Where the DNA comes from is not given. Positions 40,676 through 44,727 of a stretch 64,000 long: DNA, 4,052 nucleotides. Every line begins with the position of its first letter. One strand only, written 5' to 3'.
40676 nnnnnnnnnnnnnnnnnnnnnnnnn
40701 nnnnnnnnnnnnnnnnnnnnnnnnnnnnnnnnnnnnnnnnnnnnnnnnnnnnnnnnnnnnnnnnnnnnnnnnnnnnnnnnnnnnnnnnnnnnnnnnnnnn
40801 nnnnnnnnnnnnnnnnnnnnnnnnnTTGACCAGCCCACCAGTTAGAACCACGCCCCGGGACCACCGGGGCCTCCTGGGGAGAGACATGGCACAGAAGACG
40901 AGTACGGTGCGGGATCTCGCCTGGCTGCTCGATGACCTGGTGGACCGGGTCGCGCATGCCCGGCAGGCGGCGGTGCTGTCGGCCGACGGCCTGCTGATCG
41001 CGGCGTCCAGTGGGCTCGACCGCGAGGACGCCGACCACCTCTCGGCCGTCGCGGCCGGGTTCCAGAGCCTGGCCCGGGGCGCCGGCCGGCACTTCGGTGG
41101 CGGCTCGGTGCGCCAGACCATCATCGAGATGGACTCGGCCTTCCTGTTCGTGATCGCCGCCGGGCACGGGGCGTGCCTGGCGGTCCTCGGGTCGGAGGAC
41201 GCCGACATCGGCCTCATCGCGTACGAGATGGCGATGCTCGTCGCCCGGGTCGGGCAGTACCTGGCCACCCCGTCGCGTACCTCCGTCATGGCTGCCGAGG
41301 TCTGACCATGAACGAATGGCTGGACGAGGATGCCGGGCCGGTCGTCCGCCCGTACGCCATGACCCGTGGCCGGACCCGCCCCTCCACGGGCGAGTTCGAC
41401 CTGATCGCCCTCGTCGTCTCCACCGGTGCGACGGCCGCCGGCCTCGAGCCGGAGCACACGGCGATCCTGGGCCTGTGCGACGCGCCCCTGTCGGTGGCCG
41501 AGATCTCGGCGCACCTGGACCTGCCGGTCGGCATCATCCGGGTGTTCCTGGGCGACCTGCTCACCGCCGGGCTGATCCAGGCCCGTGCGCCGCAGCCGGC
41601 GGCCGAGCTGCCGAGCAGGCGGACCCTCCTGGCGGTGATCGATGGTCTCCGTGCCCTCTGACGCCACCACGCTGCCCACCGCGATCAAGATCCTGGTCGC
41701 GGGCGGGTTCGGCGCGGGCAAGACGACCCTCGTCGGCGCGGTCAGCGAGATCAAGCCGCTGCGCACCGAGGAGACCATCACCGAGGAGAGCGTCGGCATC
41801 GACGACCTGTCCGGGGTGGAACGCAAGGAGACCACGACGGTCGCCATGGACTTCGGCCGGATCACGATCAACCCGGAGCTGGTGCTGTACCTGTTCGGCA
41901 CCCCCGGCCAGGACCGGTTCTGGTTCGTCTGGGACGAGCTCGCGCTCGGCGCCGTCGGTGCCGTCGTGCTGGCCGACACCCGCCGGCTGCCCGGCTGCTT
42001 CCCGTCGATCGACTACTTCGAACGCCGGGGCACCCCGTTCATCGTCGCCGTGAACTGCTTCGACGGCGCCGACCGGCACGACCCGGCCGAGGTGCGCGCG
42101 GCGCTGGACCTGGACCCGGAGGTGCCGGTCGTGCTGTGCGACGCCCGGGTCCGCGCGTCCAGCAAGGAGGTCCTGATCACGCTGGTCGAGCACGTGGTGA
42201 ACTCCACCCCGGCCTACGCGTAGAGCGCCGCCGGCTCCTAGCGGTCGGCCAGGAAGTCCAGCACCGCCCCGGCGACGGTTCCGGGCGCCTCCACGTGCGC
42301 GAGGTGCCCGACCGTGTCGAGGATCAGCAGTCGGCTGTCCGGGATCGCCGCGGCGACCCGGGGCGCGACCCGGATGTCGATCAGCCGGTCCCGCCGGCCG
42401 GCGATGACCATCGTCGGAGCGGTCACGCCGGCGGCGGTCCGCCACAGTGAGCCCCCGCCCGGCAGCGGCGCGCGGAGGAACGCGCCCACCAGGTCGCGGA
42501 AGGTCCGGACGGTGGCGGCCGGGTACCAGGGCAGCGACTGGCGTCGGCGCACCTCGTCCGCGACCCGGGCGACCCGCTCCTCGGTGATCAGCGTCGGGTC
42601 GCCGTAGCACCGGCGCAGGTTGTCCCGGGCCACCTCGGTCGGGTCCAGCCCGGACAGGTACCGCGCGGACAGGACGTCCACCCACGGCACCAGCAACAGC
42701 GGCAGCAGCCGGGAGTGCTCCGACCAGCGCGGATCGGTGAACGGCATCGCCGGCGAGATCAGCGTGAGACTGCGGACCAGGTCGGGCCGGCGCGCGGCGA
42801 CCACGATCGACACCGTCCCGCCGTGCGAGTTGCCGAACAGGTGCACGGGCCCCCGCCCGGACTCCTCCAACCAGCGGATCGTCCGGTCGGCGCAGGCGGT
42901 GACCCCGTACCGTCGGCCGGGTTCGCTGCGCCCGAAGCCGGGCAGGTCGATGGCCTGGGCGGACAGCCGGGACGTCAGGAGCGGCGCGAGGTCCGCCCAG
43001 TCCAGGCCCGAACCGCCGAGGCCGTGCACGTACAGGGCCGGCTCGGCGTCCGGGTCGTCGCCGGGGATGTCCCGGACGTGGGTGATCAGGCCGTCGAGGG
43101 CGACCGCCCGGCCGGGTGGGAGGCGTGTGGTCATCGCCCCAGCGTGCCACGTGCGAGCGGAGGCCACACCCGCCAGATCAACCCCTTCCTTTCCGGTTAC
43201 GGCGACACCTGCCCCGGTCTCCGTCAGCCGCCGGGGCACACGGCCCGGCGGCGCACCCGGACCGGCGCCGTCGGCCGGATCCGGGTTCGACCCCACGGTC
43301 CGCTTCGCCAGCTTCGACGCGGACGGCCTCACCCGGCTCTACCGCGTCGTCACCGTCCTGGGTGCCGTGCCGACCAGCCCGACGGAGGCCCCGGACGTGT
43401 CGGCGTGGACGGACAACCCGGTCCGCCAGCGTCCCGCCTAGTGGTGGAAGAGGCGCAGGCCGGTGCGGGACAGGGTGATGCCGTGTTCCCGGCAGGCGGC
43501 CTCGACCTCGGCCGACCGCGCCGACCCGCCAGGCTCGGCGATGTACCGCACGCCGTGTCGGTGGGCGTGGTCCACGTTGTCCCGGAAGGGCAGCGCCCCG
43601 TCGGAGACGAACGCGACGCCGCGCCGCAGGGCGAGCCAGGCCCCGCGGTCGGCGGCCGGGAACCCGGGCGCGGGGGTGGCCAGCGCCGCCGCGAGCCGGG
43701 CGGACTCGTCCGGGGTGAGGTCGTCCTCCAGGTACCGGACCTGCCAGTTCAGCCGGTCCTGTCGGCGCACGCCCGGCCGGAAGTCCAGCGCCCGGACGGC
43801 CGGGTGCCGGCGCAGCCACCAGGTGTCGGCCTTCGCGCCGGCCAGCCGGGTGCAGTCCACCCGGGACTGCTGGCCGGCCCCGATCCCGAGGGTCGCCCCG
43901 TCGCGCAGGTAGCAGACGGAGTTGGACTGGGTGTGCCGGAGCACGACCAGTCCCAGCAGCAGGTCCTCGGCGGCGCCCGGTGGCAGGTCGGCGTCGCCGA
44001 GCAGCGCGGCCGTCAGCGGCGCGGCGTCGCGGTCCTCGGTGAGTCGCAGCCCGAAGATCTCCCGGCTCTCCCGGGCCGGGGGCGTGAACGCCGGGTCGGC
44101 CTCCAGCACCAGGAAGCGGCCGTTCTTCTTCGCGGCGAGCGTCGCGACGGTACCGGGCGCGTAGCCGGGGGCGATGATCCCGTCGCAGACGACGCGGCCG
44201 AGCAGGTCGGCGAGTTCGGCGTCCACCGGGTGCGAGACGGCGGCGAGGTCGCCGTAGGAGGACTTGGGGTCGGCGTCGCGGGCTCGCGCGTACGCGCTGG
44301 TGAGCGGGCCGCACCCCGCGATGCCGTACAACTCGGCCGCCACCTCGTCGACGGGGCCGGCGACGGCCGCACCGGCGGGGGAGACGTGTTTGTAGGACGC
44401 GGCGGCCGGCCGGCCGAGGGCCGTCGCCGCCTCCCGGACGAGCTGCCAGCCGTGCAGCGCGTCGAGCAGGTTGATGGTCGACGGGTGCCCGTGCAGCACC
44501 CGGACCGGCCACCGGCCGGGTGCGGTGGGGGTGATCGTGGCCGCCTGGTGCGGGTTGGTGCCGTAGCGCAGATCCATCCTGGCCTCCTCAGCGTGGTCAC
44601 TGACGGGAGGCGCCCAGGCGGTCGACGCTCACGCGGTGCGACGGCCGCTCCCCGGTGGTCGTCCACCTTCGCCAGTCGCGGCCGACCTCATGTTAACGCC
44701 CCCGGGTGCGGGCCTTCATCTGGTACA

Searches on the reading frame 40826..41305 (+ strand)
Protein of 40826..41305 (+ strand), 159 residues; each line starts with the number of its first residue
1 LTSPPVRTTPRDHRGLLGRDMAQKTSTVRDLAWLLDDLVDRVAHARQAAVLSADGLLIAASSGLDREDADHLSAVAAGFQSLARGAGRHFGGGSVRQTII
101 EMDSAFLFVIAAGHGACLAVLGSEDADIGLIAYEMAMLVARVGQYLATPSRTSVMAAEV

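Call 7: search_protein_families(library=pfam, proteins=[window:40826-41305:+], max_evalue=0.01)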
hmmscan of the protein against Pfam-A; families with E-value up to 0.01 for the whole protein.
window:40826-41305:+ (159 aa): 1 family
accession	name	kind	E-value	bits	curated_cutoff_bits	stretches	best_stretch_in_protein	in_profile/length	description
PF03259.23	Robl_LC7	-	8.6e-27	93.2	23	1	31-121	1-90/91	Roadblock/LC7 domain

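Call 8: search_protein_families(library=ncbifam, proteins=[window:40826-41305:+], max_evalue=0.01)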
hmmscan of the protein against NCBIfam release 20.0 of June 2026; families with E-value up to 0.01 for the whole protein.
window:40826-41305:+ (159 aa): 0 families

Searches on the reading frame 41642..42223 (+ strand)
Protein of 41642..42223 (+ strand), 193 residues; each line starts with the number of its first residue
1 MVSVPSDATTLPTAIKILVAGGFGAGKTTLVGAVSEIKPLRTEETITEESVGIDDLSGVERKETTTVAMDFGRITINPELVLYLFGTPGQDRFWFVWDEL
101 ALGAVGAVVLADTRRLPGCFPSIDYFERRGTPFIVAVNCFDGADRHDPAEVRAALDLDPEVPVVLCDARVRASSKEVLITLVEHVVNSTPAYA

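Call 7: search_protein_families(library=pfam, proteins=[window:41642-42223:+], max_evalue=0.01)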
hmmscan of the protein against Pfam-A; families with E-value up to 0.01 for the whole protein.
window:41642-42223:+ (193 aa): 2 families
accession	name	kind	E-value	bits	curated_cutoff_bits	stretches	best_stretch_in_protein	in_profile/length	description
PF03029.23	ATP_bind_1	-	1.7e-34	120.2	27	1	19-186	1-238/240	Conserved hypothetical ATP binding protein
PF00009.33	GTP_EFTU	-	5.7e-05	23.2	26.5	1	15-156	4-147/188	Elongation factor Tu GTP binding domain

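Call 8: search_protein_families(library=ncbifam, proteins=[window:41642-42223:+], max_evalue=0.01)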
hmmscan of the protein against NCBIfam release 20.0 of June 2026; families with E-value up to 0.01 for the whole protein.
window:41642-42223:+ (193 aa): 3 families
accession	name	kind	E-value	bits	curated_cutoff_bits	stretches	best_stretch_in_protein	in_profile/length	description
NF009379.0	PRK12740.1-3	equivalog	3.5e-05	22.6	513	1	17-171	11-165/674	elongation factor G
TIGR00231.1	small_GTP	domain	0.00016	21.5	42.5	1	15-103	4-82/164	GTP-binding protein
NF009891.0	PRK13351.1-1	equivalog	0.00061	18.5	597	1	17-145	12-141/681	elongation factor G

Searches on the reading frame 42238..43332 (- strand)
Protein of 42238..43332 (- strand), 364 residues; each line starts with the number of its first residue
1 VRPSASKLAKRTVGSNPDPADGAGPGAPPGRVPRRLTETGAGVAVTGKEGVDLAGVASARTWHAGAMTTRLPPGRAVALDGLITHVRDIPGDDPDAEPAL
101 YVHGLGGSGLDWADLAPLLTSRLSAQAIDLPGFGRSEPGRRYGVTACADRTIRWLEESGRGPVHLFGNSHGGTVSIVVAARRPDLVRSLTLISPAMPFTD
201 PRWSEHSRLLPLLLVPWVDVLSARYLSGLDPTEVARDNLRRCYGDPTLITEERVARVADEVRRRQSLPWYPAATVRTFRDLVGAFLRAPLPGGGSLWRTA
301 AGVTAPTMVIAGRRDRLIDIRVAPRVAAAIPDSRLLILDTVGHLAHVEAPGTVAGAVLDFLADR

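Call 7: search_protein_families(library=pfam, proteins=[window:42238-43332:-], max_evalue=0.01)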
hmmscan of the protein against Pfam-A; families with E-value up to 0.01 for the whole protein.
window:42238-43332:- (364 aa): 5 families
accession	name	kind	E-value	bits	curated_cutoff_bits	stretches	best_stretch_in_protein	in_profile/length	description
PF00561.26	Abhydrolase_1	-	6.6e-25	88.6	25.8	1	100-350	4-245/245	alpha/beta hydrolase fold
PF12697.13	Abhydrolase_6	-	9.4e-17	62.8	26.3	1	100-355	2-216/217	Alpha/beta hydrolase family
PF12146.15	Hydrolase_4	-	1.4e-13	51.1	27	1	101-348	9-237/239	Serine aminopeptidase, S33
PF00756.26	Esterase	-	0.0015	18.8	22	1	163-205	117-159/251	Putative esterase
PF00975.26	Thioesterase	-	0.0033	18.1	26.4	1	102-181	6-86/226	Thioesterase domain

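Call 8: search_protein_families(library=ncbifam, proteins=[window:42238-43332:-], max_evalue=0.01)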
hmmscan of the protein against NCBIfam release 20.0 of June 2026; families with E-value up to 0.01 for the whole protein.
window:42238-43332:- (364 aa): 30 families (the best 25 are shown)
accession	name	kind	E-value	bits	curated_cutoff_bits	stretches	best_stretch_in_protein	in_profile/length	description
NF051488.1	bifunc_PcaDC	exception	2.1e-25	89.6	390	2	94-206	11-124/375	bifunctional 3-oxoadipate enol-lactonase/4-carboxymuconolactone decarboxylase PcaDC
NF011457.0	PRK14875.1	equivalog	8.2e-24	84.2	307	2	95-195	131-232/372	acetoin dehydrogenase dihydrolipoyllysine-residue acetyltransferase subunit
NF051487.1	bifunc_PcaCD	exception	1.7e-21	76.8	430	2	54-193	134-270/413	bifunctional 4-carboxymuconolactone decarboxylase/3-oxoadipate enol-lactonase PcaCD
TIGR03056.1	bchO_mg_che_rel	equivalog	1.5e-18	66.8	172.55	2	97-194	29-128/278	alpha/beta fold hydrolase BchO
TIGR02427.1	protocat_pcaD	equivalog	1.1e-17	64.2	255.85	2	91-201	8-119/251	3-oxoadipate enol-lactonase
TIGR03695.1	menH_SHCHC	equivalog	1.4e-16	60.7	208.55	2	98-194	4-104/252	2-succinyl-6-hydroxy-2,4-cyclohexadiene-1-carboxylate synthase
NF045632.1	hydroxlase_HsaD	equivalog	1.9e-15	56.6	400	2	95-195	33-138/290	4,5:9,10-diseco-3-hydroxy-5,9,17-trioxoandrosta-1(10),2-diene-4-oate hydrolase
TIGR01738.1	bioH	equivalog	4.1e-15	56.1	206.95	2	100-199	7-103/245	pimeloyl-ACP methyl ester esterase BioH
TIGR03611.1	RutD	equivalog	7.1e-14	51.8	238.5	2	93-193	10-112/258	pyrimidine utilization protein D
NF052610.1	macro_16_ester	equivalog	8.7e-14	51.5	420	2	279-355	198-274/281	alpha/beta fold macrolide esterase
NF050089.1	i_nPHAscl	equivalog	1.8e-11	43.6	300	1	97-194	19-117/288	intracellular short-chain-length polyhydroxyalkanoate depolymerase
NF052614.1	AB_fold_OlsI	equivalog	2.9e-11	43.4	385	2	301-364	194-258/272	ornithine lipid biosynthesis O-acyltransferase OlsI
NF041759.1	mac_hydro_EstT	equivalog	3.6e-11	42.8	450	2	282-353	198-269/278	macrolide hydrolase EstT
NF033124.1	estX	equivalog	2.9e-09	36.5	600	1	93-194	20-127/280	macrolide esterase EstX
NF008340.0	PRK11126.1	equivalog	4.2e-09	36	261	1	100-181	18-98/255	2-succinyl-6-hydroxy-2,4-cyclohexadiene-1-carboxylate synthase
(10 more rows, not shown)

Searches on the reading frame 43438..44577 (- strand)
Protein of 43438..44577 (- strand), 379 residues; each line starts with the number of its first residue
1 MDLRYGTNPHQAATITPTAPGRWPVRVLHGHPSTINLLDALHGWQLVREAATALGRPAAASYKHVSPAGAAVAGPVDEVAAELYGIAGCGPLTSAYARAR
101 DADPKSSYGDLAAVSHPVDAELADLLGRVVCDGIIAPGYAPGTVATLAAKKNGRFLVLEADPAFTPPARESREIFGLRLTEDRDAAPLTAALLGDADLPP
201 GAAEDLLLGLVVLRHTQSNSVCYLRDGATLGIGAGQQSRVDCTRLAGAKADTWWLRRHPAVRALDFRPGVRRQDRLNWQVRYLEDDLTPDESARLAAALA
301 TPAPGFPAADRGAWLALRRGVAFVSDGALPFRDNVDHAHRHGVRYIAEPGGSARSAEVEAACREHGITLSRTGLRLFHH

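Call 7: search_protein_families(library=pfam, proteins=[window:43438-44577:-], max_evalue=0.01)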
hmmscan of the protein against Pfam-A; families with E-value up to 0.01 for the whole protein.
window:43438-44577:- (379 aa): 1 family
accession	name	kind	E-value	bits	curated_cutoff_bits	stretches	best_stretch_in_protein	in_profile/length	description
PF01808.24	AICARFT_IMPCHas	-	3.5e-51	174.9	25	1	2-249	78-311/311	AICARFT/IMPCHase bienzyme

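Call 8: search_protein_families(library=ncbifam, proteins=[window:43438-44577:-], max_evalue=0.01)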
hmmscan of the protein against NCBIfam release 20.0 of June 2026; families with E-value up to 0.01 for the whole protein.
window:43438-44577:- (379 aa): 3 families
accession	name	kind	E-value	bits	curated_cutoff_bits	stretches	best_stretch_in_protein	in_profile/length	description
NF005492.0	PRK07106.1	equivalog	1.6e-135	452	415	1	1-379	4-390/390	phosphoribosylaminoimidazolecarboxamide formyltransferase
TIGR00355.1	purH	equivalog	2e-64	218.3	528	1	2-379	208-511/511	bifunctional phosphoribosylaminoimidazolecarboxamide formyltransferase/IMP cyclohydrolase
NF002049.0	PRK00881.1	equivalog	3.8e-50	171.1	402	2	2-254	214-447/510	bifunctional phosphoribosylaminoimidazolecarboxamide formyltransferase/IMP cyclohydrolase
